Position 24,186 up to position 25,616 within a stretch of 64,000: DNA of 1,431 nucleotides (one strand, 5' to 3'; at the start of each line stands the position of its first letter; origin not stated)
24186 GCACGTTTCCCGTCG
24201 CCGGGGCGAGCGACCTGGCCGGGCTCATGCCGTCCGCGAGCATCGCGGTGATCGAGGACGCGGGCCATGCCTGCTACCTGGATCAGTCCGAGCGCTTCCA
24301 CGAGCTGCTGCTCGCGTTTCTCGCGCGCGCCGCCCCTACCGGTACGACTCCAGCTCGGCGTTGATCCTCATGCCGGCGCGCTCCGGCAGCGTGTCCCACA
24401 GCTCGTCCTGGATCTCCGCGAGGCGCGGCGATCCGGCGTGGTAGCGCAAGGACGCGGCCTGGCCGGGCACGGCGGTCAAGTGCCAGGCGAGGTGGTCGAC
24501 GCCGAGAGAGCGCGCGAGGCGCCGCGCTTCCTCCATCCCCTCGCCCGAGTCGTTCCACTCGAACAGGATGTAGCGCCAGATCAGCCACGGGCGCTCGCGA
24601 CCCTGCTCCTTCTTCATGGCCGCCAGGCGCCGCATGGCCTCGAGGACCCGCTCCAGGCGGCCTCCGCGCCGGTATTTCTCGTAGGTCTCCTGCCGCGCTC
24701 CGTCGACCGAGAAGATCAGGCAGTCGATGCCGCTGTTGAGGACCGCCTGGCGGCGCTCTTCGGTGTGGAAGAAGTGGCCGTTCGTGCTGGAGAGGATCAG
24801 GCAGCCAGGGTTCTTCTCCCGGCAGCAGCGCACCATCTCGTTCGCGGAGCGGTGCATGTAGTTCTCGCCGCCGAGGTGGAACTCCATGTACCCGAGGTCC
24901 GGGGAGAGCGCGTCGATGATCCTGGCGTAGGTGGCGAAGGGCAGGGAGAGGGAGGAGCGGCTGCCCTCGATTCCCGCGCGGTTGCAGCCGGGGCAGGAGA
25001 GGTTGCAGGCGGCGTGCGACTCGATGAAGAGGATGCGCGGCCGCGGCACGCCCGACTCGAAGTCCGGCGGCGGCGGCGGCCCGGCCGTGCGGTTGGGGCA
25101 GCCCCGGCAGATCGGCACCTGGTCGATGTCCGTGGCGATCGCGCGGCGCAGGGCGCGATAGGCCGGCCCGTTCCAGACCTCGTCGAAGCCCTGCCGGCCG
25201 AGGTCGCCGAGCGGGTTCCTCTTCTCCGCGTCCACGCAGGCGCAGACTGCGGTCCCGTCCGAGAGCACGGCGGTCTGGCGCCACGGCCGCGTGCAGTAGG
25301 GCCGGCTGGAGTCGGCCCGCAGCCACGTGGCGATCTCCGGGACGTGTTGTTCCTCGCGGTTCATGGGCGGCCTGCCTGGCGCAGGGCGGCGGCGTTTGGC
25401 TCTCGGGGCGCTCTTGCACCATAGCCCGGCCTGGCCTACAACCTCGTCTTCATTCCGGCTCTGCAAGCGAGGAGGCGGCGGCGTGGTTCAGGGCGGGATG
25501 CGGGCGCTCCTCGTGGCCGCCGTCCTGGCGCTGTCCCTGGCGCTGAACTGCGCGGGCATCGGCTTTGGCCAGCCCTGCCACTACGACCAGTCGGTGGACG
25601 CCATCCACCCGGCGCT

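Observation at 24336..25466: Circularly permuted radical SAM enzyme with the SPASM-like Cys cluster region at the N-terminus instead of the C-terminus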

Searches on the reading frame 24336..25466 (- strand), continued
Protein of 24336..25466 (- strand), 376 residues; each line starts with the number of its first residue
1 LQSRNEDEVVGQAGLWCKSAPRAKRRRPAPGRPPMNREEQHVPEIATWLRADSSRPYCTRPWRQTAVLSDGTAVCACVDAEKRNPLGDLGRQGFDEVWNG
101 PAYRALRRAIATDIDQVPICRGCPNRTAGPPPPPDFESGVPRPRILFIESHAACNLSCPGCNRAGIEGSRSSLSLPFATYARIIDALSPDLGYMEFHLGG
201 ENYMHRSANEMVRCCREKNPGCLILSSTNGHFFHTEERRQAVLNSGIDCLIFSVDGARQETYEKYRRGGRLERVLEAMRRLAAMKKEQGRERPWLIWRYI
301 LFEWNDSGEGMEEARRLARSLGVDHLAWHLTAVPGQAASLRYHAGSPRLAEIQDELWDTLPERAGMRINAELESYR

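Call 71: search_protein_families(library=pfam, proteins=[L008:11055-13475:-, L009:49-1245:-, L011:5493-6155:-, L011:7830-10922:-, L015:8393-9466:-, L022:6898-9927:-, L022:11017-11946:-, L023:9282-9986:-, L023:11009-12547:-, L001:11050-13356:+], max_evalue=0.01)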
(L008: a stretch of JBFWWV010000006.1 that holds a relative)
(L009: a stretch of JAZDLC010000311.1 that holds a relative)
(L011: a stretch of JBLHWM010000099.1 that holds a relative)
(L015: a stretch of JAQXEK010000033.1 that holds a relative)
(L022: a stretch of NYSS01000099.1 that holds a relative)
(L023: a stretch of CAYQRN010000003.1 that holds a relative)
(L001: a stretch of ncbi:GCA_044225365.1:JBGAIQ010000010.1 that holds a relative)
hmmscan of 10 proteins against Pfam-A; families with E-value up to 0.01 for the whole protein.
L008:11055-13475:- (806 aa): 0 families

L009:49-1245:- (398 aa): 5 families
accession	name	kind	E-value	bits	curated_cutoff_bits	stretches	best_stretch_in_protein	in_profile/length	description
PF07690.21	MFS_1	-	2.8e-57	194.6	33.4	2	22-270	1-261/347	Major Facilitator Superfamily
PF12832.13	MFS_1_like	-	8.4e-09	35.4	25.2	1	20-163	215-361/373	MFS_1 like family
PF00083.30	Sugar_tr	-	2.6e-05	23.7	22.3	1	51-187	45-189/452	Sugar (and other) transporter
PF06779.20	MFS_4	-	0.00027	20.9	26.3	1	68-385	48-363/364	Uncharacterised MFS-type transporter YbfB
PF11694.13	DUF3290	-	0.009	16.4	31.3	0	220-267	18-65/144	Protein of unknown function (DUF3290)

L011:5493-6155:- (220 aa): 2 families
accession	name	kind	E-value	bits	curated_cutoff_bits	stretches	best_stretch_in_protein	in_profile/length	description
PF07484.17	Collar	-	1.7e-29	102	24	1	60-116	1-57/57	Phage Tail Collar Domain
PF21939.1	Gp10_C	-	0.00072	20.9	27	1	129-207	55-134/139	Baseplate structural protein Gp10, C-terminal domain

L011:7830-10922:- (1030 aa): 5 families
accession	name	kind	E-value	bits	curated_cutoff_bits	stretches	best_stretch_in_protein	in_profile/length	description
PF02518.31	HATPase_c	-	9.9e-19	68.3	26.4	1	765-885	2-109/111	Histidine kinase-, DNA gyrase B-, and HSP90-like ATPase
PF07494.17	Reg_prop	-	1.8e-18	64.7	20.4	2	296-315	4-23/24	Two component regulator propeller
PF00072.30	Response_reg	-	7.2e-18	65.2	30.2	1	909-1015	1-110/111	Response regulator receiver domain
PF00512.31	HisKA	-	4.1e-07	30.4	26.9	1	659-721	3-64/66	His Kinase A (phospho-acceptor) domain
PF07495.19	Y_Y_Y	-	0.0043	17.4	26.6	1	436-467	27-58/65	Y_Y_Y domain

L015:8393-9466:- (357 aa): 3 families
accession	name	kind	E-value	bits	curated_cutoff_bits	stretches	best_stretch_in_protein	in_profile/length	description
PF00483.29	NTP_transferase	-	3.5e-42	145.1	21.2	1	8-284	2-244/245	Nucleotidyl transferase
PF22640.1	ManC_GMP_beta-helix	-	2.4e-18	66.2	27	1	294-349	1-55/55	MannoseP isomerase/GMP-like beta-helix domain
PF12804.13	NTP_transf_3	-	2.5e-11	44.4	27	1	8-152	1-131/160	MobA-like NTP transferase domain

L022:6898-9927:- (1009 aa): 10 families
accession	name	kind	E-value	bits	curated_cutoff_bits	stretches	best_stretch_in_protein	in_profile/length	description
PF13688.12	Reprolysin_5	-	7.9e-19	69.1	27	1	217-379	3-169/196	Metallo-peptidase family M12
PF01421.25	Reprolysin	-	2.5e-14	54.2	20.8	1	217-404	1-196/200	Reprolysin (M12B) family zinc metalloprotease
PF13582.12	Reprolysin_3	-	1.5e-12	48.5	22.4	1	245-363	5-122/123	Metallo-peptidase family M12B Reprolysin-like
PF13574.12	Reprolysin_2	-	4.3e-11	43.5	27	1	246-368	10-146/195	Metallo-peptidase family M12B Reprolysin-like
PF13583.11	Reprolysin_4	-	3.7e-09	37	22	1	221-395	9-173/203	Metallo-peptidase family M12B Reprolysin-like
PF13088.12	BNR_2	-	5.6e-06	26.4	31.4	1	503-725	1-206/277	BNR repeat-like domain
PF02012.26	BNR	-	9.7e-06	25.3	27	0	658-667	2-11/12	BNR/Asp-box repeat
PF24316.1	Tli3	-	4.2e-05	24.3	27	0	625-671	53-101/129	T6SS Tli3 immunity protein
PF24793.1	GINT1_N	-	0.0022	17.5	27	0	589-671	29-105/304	Glucosamine inositolphosphorylceramide transferase 1, N-terminal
PF21471.3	Reelin_subrepeat-B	-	0.0041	17.3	27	0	518-552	52-86/127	Reelin subrepeat B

L022:11017-11946:- (309 aa): 2 families
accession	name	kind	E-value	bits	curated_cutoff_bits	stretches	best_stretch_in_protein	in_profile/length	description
PF01297.22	ZnuA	-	8e-36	124.3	29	1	36-303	1-261/263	Zinc-uptake complex component A periplasmic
PF07586.16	HXXSHH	-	0.0039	17.3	30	1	85-146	5-70/307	Protein of unknown function (DUF1552)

L023:9282-9986:- (234 aa): 0 families

L023:11009-12547:- (512 aa): 7 families
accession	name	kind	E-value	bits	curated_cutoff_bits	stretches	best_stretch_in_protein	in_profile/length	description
PF00958.27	GMP_synt_C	-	3.7e-45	152.3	27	1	420-511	1-92/92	GMP synthase C terminal domain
PF00117.34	GATase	-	4.9e-43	147.4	22.8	1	6-187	1-189/190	Glutamine amidotransferase class-I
PF02540.23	NAD_synthase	-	8.1e-09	35.4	21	1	215-276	19-80/242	NAD synthase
PF07722.19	Peptidase_C26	-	7.8e-05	23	20.5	1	69-170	100-219/219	Peptidase C26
PF00733.27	Asn_synthase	-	0.00021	21.5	21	1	201-245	6-48/354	Asparagine synthase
PF03054.22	tRNA_Me_trans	-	0.001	19.2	20.6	1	217-249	3-34/202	tRNA methyl transferase HUP domain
PF06508.19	QueC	-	0.0092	15.9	22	0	216-273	1-56/210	Queuosine biosynthesis protein QueC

L001:11050-13356:+ (768 aa): 4 families
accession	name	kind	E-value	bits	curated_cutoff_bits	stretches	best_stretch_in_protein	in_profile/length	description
PF01373.23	Glyco_hydro_14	-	0.00014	21.4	27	1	156-284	137-266/402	Glycosyl hydrolase family 14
PF09822.16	ABC_transp_aux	-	0.0014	18.4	34.7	1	425-488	20-84/288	ABC-type uncharacterized transport system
PF01301.25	Glyco_hydro_35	-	0.0043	17.1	27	1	57-89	30-62/319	Glycosyl hydrolases family 35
PF14258.12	DUF4350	-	0.008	16.9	30.4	0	438-529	23-118/181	Domain of unknown function (DUF4350)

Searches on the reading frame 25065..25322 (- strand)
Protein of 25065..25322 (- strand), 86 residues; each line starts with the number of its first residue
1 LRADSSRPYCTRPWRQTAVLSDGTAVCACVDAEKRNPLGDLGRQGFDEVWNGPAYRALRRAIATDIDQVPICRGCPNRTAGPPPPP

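Call 53: search_solved_structures(query=A2, max_evalue=10, show_alignments=5)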
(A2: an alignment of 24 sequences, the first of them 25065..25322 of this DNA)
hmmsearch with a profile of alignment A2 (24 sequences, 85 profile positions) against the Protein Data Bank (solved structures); distinct sequences matched with E-value up to 10: 6.
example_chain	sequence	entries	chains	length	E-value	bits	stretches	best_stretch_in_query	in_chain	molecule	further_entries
4m7t_A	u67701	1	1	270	7.9e-10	41.5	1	4-81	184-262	BtrN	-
4m7s_A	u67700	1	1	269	3.2e-09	39.6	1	4-81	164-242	BtrN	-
6n57_M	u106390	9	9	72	0.28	14.2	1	53-82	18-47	Protein TraR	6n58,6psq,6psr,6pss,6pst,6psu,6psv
6ywd_C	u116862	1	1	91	0.28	14.1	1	45-76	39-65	De novo designed protein 4H_01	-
5w1s_M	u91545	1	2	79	0.39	13.7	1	53-82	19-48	Protein TraR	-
7rqg_A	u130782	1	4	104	0.56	13.2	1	27-68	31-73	Non-structural protein 3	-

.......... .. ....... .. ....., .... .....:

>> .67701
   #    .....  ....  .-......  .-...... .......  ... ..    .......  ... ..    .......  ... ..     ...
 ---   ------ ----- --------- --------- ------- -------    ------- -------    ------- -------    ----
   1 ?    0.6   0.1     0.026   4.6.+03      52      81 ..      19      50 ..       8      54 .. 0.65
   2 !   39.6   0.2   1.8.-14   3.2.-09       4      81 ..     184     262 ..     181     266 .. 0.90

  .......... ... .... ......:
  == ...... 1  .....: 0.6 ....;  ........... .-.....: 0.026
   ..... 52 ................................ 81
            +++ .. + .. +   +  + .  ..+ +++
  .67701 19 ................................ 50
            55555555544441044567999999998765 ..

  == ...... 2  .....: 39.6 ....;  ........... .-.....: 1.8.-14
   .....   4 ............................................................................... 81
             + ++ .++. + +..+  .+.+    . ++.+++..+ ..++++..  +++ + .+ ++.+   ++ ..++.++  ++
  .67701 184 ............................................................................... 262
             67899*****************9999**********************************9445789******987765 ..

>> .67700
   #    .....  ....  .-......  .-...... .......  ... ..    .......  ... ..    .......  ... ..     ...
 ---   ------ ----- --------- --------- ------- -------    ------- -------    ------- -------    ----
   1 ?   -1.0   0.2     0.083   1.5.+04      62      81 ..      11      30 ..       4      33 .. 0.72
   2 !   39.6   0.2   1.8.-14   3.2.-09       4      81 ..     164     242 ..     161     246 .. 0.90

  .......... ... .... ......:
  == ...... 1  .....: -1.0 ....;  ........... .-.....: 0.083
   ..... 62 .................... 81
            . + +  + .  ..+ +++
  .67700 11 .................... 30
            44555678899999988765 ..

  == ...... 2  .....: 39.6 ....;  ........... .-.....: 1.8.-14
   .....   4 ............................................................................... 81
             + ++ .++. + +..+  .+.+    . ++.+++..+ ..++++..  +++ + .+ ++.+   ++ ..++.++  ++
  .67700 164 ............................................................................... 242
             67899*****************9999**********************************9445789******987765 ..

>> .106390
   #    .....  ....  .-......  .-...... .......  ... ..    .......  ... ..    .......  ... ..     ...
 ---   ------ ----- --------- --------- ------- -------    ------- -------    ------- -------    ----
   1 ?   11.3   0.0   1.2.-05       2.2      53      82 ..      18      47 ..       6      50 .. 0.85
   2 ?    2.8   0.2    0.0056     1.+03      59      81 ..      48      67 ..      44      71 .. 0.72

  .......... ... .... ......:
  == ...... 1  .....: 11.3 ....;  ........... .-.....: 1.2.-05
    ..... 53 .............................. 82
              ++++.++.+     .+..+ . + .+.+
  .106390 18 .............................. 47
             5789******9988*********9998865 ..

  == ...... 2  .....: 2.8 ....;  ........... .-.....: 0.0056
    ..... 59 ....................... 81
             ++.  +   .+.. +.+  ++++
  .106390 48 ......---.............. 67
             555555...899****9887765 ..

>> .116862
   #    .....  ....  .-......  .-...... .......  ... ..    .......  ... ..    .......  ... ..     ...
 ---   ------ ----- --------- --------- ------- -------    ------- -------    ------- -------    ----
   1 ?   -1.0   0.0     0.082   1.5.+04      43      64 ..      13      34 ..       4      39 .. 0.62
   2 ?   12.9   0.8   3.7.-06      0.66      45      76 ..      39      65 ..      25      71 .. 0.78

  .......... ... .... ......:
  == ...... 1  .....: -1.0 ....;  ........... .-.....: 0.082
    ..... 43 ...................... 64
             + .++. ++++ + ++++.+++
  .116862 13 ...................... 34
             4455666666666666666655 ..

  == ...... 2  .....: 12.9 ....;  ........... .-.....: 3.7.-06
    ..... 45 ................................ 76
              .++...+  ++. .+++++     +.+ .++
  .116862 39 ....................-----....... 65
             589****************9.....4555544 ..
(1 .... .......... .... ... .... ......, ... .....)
